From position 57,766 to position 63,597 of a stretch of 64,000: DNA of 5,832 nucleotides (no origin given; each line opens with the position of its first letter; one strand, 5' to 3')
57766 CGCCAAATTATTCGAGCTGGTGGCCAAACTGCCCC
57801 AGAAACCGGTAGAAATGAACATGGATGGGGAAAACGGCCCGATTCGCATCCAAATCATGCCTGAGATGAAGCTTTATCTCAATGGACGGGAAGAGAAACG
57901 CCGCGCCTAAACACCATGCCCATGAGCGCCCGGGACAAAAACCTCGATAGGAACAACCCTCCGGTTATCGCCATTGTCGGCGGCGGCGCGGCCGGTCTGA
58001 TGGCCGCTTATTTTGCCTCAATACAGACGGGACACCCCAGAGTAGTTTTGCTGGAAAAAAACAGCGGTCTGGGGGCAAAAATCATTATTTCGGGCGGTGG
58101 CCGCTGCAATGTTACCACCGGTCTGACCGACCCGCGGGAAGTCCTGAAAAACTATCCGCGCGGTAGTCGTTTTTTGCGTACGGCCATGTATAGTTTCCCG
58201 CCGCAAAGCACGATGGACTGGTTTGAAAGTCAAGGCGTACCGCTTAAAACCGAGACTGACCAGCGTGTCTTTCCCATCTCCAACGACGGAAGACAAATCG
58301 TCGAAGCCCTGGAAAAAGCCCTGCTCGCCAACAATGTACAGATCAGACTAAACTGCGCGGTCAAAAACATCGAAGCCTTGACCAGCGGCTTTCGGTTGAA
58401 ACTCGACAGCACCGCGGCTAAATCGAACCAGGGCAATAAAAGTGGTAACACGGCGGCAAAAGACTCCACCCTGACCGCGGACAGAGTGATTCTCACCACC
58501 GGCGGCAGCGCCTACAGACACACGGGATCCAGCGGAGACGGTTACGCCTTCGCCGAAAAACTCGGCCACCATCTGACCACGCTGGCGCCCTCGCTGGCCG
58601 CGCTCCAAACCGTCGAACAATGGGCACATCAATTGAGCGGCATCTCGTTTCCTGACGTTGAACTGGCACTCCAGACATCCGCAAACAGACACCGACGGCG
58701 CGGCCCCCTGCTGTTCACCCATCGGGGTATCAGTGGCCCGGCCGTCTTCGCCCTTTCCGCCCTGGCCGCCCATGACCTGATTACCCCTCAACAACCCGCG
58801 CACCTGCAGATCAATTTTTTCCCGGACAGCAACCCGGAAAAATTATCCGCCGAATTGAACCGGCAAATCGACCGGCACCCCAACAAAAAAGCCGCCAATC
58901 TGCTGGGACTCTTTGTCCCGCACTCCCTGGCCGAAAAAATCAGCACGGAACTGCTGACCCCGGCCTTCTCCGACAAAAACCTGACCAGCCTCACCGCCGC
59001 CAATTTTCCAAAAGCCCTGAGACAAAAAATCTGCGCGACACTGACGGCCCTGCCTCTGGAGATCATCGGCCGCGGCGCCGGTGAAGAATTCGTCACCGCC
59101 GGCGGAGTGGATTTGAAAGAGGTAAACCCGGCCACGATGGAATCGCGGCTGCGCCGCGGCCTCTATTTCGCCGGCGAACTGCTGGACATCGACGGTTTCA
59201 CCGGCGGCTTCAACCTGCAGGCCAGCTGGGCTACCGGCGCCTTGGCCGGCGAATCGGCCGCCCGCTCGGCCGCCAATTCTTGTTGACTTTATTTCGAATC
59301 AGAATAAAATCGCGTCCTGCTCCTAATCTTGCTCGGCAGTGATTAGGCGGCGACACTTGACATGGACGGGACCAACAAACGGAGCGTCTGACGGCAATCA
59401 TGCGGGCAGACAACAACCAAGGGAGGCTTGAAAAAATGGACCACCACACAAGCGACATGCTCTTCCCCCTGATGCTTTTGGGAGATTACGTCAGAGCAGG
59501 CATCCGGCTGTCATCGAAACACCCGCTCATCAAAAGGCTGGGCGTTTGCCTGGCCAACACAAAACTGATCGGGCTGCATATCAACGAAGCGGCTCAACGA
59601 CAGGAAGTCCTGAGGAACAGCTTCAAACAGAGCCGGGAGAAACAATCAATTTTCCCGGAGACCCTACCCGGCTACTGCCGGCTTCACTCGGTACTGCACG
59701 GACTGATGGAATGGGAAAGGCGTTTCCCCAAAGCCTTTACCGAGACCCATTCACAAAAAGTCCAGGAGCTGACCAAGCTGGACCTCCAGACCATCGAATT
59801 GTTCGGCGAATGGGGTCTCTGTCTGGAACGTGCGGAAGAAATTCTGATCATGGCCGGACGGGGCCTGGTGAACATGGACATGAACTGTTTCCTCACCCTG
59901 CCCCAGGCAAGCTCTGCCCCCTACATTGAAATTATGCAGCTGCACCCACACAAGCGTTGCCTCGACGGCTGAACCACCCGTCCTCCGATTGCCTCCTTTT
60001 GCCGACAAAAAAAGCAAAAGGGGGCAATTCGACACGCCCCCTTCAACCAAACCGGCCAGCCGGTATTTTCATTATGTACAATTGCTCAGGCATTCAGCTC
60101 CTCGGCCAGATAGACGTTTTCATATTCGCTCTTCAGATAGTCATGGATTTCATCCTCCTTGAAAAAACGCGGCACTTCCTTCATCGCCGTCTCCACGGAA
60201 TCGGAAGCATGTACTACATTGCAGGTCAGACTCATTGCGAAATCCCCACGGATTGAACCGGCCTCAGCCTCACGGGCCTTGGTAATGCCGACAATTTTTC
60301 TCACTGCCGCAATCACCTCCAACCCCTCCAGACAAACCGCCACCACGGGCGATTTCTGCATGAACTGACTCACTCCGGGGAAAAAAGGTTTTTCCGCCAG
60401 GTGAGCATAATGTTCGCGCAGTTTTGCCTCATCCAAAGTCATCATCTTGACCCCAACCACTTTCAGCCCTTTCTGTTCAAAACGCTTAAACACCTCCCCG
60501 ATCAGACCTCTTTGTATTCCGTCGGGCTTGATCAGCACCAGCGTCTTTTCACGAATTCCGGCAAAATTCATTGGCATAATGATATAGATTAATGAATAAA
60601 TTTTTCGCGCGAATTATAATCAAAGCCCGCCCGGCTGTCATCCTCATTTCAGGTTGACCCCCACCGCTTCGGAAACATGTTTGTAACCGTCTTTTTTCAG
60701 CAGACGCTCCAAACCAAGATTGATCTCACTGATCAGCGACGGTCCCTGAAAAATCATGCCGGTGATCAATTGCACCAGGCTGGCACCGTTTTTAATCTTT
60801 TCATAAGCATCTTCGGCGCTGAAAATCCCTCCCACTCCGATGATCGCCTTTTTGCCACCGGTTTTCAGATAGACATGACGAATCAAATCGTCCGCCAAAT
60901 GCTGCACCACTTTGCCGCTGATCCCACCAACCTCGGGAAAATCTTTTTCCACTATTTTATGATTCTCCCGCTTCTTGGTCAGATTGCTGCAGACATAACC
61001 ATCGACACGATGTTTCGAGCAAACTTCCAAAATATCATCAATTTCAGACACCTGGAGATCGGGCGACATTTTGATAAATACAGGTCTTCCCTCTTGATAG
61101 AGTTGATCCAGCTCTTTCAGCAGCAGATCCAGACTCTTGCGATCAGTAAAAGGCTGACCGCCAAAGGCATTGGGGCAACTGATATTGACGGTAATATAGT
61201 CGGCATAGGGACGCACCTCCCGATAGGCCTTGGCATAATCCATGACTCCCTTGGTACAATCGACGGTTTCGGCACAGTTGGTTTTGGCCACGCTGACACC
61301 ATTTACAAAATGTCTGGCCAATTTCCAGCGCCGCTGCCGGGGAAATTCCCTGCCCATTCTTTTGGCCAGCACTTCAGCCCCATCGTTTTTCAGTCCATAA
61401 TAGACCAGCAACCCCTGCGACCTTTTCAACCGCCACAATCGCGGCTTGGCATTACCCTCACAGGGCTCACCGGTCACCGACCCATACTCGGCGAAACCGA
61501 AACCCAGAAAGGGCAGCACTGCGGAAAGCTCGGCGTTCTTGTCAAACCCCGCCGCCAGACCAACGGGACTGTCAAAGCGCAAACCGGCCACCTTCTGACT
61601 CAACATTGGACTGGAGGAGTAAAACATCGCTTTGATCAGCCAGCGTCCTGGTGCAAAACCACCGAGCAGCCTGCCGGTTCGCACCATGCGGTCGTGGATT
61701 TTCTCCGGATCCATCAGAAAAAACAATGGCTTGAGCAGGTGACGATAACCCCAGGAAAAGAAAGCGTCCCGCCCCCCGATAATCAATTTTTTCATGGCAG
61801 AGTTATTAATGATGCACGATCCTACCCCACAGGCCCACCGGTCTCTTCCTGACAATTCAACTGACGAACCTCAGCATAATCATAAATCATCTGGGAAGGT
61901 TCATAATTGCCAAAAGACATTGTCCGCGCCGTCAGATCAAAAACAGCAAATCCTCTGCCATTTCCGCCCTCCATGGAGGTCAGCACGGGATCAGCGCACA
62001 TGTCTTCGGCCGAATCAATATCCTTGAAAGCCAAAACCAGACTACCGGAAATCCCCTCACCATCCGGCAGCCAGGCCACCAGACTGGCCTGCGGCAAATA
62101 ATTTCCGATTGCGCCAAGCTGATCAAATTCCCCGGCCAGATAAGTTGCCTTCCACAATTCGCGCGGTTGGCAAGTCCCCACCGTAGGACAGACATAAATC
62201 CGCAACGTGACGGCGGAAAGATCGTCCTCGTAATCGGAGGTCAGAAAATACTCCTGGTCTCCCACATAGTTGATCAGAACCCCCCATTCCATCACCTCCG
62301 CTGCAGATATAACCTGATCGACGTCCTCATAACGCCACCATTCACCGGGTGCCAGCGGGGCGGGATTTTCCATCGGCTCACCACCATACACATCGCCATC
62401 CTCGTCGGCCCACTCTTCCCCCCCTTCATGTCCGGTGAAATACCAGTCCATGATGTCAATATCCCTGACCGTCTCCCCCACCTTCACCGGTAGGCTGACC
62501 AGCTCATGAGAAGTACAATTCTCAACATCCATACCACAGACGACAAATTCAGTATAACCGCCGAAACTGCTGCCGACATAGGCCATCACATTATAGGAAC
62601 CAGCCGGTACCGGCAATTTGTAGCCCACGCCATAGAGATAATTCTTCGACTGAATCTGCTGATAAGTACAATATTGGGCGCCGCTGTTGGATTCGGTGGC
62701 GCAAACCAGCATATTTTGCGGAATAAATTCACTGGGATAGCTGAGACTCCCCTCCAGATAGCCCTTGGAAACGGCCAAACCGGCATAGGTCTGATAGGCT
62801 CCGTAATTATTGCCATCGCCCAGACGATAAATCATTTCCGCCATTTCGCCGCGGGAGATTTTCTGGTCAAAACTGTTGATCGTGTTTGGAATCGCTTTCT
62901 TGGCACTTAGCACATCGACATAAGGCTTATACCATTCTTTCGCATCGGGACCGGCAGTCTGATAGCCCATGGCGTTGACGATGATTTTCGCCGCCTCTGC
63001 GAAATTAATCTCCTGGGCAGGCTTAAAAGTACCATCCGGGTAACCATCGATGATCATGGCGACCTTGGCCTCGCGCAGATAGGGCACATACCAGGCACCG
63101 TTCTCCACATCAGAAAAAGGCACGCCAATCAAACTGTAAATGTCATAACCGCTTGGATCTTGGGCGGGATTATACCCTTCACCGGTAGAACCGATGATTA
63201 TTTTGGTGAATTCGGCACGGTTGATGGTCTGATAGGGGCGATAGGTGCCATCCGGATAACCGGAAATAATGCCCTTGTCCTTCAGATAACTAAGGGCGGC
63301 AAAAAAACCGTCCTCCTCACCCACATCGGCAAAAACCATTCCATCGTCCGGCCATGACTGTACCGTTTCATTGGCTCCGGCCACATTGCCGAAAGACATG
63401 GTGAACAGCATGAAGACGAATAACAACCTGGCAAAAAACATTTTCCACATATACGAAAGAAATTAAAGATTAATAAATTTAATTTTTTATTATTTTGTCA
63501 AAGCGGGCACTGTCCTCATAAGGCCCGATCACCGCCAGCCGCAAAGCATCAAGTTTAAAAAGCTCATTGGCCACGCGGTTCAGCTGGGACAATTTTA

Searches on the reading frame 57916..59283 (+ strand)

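Call 69: search_protein_families(library=pfam, proteins=[window:57916-59283:+], max_evalue=0.0001)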
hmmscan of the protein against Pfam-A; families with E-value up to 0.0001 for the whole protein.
window:57916-59283:+ (456 aa): 6 families
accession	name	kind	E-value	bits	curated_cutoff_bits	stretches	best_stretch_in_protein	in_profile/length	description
PF03486.20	HI0933_like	-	1.1e-74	251.4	50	1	18-446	3-243/244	HI0933-like protein Rossmann domain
PF22780.1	HI0933_like_1st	-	2.3e-28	99.6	27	1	225-386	2-157/165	HI0933-like protein barrel and H2TH domain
PF01266.30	DAO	-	1.4e-10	41.7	27.9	1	18-53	2-35/353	FAD dependent oxidoreductase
PF00890.30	FAD_binding_2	-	1.8e-09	37.7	20.4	1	19-199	3-205/414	FAD binding domain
PF07992.20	Pyr_redox_2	-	1.8e-06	28.1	26.1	0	123-196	180-236/291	Pyridine nucleotide-disulphide oxidoreductase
PF13450.12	NAD_binding_8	-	7.2e-06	26.6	21.9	1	20-55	1-34/68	NAD(P)-binding Rossmann-like domain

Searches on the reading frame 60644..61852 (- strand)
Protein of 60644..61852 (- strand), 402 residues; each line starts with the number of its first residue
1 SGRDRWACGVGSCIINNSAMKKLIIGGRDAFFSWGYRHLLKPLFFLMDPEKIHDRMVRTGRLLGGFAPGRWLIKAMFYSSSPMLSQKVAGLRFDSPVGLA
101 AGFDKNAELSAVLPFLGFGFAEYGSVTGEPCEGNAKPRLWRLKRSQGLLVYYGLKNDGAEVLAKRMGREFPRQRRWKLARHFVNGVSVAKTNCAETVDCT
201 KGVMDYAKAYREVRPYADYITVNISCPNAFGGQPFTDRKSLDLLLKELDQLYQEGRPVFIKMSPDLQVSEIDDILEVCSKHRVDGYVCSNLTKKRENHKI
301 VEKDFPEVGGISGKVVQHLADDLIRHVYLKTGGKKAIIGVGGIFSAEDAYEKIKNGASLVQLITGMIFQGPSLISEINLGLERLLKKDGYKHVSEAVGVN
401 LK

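Call 87: search_protein_families(library=ncbifam, proteins=[window:60644-61852:-], max_evalue=0.001)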
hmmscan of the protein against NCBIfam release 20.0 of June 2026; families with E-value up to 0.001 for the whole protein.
window:60644-61852:- (402 aa): 15 families
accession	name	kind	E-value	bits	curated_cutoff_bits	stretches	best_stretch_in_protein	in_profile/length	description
NF003651.0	PRK05286.2-4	equivalog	7.4e-104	347.3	448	1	45-401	18-376/377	quinone-dependent dihydroorotate dehydrogenase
NF003652.0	PRK05286.2-5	equivalog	2.7e-102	342.5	267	1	36-394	3-353/353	quinone-dependent dihydroorotate dehydrogenase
TIGR01036.1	pyrD_sub2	equivalog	1.1e-87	294.1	200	1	38-400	2-354/356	dihydroorotate dehydrogenase (quinone)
NF003645.0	PRK05286.1-2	equivalog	2.8e-87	292.9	366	1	37-401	6-355/359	quinone-dependent dihydroorotate dehydrogenase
NF003648.0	PRK05286.2-1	equivalog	6.9e-81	271.9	433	1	36-400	4-355/360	quinone-dependent dihydroorotate dehydrogenase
NF003650.0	PRK05286.2-3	equivalog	5.3e-80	269.2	477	1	77-401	66-389/393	quinone-dependent dihydroorotate dehydrogenase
NF003649.0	PRK05286.2-2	equivalog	6.9e-74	248.9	505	1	39-402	5-351/351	quinone-dependent dihydroorotate dehydrogenase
NF003646.0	PRK05286.1-4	equivalog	2.8e-69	233.5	457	1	38-382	4-337/341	quinone-dependent dihydroorotate dehydrogenase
NF003644.0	PRK05286.1-1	equivalog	1e-63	215.4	418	1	38-377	4-332/336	quinone-dependent dihydroorotate dehydrogenase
NF003647.0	PRK05286.1-5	equivalog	1.9e-60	204.6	619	1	38-400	3-353/354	quinone-dependent dihydroorotate dehydrogenase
NF005574.0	PRK07259.1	equivalog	4.5e-29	101.3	269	1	83-399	4-301/304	dihydroorotate dehydrogenase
TIGR01037.2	pyrD_sub1_fam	subfamily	6.8e-27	94.3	270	1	84-399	1-298/300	dihydroorotate dehydrogenase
NF041011.1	dihydoor_dh_Arch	equivalog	3e-25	88.9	330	1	87-400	2-287/289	dihydroorotate dehydrogenase PyrD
NF002702.0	PRK02506.1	equivalog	2.4e-22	79.4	301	1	124-398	45-307/313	dihydroorotate oxidase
NF006183.0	PRK08318.1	equivalog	5.5e-12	45.2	335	1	257-400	170-319/422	NAD-dependent dihydropyrimidine dehydrogenase subunit PreA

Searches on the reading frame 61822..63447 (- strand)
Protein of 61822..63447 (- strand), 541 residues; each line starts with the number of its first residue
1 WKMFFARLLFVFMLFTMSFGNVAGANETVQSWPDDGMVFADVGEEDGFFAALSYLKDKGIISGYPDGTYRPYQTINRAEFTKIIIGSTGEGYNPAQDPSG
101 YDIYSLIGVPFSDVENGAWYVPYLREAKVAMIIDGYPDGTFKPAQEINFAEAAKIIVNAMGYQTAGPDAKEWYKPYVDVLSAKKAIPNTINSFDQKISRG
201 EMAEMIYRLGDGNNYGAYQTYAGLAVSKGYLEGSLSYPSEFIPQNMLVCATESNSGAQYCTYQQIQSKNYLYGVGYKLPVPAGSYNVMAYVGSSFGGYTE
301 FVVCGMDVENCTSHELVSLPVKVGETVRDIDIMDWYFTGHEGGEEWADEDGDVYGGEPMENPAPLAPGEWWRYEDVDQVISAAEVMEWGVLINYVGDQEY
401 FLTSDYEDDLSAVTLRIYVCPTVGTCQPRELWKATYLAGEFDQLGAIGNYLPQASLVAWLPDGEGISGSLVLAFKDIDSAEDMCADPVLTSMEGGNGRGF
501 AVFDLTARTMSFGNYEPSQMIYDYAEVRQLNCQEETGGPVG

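Call 69: search_protein_families(library=pfam, proteins=[window:61822-63447:-], max_evalue=0.0001)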
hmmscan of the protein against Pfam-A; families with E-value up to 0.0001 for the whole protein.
window:61822-63447:- (541 aa): 1 family
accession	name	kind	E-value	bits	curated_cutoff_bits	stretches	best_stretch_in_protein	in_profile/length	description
PF00395.25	SLH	-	1.2e-19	70.4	20.8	2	39-80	2-43/44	S-layer homology domain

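Call 87: search_protein_families(library=ncbifam, proteins=[window:61822-63447:-], max_evalue=0.001)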
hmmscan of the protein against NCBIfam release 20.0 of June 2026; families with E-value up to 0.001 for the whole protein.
window:61822-63447:- (541 aa): 0 families
